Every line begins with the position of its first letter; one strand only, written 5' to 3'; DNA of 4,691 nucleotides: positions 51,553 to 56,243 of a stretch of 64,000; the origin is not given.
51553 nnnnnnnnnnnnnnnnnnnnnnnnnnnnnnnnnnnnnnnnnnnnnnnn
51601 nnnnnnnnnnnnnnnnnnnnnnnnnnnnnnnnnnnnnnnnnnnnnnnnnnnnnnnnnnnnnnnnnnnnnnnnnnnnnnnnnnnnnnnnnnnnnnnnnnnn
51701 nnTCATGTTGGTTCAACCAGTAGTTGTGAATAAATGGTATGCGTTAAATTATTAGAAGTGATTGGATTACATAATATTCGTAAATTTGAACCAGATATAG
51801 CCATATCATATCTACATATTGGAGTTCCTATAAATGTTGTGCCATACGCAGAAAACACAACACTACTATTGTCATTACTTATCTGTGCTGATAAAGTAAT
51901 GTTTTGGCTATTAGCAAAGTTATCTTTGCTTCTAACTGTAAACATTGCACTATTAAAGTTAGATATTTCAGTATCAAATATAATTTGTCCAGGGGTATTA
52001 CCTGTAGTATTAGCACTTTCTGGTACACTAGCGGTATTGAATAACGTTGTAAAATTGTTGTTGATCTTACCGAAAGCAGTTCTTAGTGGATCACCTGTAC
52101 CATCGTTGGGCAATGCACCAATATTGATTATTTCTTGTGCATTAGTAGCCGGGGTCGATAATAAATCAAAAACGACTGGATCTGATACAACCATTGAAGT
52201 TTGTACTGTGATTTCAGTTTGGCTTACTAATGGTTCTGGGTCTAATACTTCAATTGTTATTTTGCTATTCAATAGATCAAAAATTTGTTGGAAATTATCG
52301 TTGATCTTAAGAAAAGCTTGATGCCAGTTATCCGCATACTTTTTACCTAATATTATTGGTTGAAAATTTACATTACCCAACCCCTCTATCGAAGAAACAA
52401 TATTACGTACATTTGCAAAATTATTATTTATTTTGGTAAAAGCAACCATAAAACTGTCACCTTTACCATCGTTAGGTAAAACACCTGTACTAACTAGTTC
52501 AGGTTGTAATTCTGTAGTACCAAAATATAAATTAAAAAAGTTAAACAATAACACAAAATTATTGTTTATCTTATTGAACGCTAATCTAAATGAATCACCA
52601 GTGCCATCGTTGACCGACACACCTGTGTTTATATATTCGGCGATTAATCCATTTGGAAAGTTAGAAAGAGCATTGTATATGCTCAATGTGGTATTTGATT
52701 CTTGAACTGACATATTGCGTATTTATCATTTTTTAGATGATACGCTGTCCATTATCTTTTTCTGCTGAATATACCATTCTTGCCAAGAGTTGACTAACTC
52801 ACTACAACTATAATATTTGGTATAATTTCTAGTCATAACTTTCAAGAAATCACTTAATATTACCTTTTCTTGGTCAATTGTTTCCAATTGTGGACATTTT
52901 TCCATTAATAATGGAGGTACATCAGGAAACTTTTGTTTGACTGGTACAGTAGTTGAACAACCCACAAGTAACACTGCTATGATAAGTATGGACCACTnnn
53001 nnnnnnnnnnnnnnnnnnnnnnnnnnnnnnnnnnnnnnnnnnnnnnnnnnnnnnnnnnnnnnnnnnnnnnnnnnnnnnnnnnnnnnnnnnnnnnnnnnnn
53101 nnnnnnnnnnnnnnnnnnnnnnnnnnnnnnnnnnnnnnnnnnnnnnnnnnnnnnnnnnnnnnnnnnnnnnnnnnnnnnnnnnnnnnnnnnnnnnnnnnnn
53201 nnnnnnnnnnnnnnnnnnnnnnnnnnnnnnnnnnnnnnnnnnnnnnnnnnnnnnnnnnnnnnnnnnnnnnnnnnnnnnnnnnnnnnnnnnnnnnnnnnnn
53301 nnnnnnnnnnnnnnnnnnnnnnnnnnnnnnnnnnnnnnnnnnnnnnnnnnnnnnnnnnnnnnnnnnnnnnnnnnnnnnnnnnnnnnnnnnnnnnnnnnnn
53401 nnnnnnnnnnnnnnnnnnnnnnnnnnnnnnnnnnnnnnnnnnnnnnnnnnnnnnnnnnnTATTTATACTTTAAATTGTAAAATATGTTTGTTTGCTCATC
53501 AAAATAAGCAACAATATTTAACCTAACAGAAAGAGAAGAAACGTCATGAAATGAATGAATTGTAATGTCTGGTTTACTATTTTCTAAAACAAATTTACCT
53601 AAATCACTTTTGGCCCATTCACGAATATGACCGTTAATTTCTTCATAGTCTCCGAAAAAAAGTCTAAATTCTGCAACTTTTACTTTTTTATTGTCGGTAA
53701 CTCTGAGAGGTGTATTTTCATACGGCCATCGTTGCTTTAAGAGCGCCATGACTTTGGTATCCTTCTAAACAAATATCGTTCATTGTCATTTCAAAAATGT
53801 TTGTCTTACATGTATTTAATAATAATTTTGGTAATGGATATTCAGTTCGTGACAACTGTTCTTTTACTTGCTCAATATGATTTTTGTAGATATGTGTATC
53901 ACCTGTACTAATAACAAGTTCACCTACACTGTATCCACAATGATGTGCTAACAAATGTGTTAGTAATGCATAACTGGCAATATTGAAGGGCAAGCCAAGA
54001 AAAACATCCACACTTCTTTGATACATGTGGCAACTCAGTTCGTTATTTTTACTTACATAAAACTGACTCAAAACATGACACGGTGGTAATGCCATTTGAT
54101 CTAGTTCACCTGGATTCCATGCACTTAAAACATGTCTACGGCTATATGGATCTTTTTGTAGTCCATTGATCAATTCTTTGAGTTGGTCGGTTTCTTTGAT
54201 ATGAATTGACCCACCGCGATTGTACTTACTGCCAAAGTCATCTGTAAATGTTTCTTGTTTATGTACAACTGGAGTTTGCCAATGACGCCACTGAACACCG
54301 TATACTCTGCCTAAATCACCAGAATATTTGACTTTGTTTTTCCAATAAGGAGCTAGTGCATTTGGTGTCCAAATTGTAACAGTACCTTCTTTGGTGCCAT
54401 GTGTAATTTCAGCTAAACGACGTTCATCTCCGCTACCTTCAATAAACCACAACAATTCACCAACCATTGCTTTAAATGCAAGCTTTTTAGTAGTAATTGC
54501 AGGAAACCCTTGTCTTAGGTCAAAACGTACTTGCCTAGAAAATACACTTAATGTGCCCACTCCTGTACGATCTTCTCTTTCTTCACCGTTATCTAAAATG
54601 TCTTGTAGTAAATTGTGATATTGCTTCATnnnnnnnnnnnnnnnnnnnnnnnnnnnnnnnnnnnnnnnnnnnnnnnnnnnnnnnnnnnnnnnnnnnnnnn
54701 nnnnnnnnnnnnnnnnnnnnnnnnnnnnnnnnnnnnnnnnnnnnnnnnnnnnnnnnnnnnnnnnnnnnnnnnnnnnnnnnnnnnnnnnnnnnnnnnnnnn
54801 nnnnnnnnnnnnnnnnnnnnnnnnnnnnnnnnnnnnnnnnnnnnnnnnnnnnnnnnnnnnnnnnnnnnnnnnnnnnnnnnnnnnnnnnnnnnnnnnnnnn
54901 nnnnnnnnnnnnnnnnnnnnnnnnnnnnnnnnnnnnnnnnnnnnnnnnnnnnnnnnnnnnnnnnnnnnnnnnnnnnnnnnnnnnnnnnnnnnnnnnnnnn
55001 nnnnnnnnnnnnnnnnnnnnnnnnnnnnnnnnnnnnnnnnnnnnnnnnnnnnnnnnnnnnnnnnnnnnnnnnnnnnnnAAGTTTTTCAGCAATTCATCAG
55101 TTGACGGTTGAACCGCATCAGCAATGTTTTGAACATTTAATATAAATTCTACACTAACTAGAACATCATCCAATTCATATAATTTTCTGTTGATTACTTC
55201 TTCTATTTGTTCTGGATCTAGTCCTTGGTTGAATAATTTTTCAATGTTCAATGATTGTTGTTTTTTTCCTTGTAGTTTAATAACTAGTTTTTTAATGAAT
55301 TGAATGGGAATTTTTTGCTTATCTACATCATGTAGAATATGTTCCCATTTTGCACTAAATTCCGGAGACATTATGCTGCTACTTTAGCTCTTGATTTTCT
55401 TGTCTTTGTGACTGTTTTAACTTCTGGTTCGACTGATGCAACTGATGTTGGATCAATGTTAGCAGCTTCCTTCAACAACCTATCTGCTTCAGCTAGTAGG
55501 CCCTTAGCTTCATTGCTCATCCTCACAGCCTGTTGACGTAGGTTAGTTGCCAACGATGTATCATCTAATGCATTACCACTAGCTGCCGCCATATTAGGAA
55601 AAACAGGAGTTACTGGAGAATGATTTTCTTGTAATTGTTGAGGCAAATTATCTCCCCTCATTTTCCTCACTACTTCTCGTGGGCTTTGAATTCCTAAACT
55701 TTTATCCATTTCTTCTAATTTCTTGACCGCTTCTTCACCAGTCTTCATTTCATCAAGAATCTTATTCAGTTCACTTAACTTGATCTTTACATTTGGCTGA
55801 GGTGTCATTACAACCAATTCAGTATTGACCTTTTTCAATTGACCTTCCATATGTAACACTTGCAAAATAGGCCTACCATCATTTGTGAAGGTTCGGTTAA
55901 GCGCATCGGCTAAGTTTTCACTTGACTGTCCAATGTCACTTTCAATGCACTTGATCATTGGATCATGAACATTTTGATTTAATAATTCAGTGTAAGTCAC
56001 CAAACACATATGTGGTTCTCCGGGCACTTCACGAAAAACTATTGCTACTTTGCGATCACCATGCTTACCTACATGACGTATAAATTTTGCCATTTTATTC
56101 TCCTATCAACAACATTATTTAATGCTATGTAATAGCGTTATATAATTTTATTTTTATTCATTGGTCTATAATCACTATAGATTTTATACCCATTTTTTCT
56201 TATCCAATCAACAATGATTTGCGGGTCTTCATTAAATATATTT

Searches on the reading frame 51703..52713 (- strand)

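Call 13: search_protein_families(library=phrogs, proteins=[window:51703-52713:-], max_evalue=0.001)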
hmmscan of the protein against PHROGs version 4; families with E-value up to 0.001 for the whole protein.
window:51703-52713:- (336 aa): 6 families
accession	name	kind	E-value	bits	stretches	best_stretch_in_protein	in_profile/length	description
phrog_677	-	tail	1.4e-19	71.8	2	192-294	2-100/412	baseplate wedge tail fiber protein connector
phrog_8859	-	unknown function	6.5e-17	62.5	1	192-244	2-55/400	-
phrog_958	-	tail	2.9e-11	43.4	1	194-227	3-36/606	baseplate wedge subunit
phrog_18794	-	unknown function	3.2e-10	40.8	1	196-256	6-69/427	-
phrog_1836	-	tail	2.4e-06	28.4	0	188-273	35-122/366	tail fiber protein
phrog_6942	-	tail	5.6e-06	26.3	0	192-226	2-36/708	tail fiber protein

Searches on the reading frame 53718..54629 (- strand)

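Call 13: search_protein_families(library=phrogs, proteins=[window:53718-54629:-], max_evalue=0.001)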
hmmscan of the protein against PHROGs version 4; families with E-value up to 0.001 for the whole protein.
window:53718-54629:- (303 aa): 4 families
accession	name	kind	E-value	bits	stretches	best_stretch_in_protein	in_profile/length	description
phrog_160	-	DNA, RNA and nucleotide metabolism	4.6e-112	375.2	1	1-303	33-308/335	thymidylate synthase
phrog_5682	-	DNA, RNA and nucleotide metabolism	1.7e-67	227.8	1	95-303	27-209/209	thymidylate synthase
phrog_5131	-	DNA, RNA and nucleotide metabolism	6.5e-19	69.4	1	93-263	83-232/357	thymidylate synthase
phrog_3676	-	DNA, RNA and nucleotide metabolism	1.2e-10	42.1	1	145-261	111-240/351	thymidylate synthase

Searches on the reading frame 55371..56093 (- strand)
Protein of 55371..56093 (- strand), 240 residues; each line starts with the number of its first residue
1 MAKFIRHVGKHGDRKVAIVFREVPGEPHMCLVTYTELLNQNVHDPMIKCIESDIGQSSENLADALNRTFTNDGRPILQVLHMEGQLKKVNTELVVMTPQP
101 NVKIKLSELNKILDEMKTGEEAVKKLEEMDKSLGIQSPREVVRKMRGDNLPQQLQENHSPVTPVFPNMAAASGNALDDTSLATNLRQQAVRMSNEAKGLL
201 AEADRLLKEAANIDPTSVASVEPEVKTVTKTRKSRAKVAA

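Call 13: search_protein_families(library=phrogs, proteins=[window:55371-56093:-], max_evalue=0.001)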
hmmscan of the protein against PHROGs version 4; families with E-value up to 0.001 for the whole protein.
window:55371-56093:- (240 aa): 1 family
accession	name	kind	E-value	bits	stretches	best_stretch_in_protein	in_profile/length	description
phrog_15894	-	unknown function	1.6e-16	61.7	1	4-129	3-130/215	-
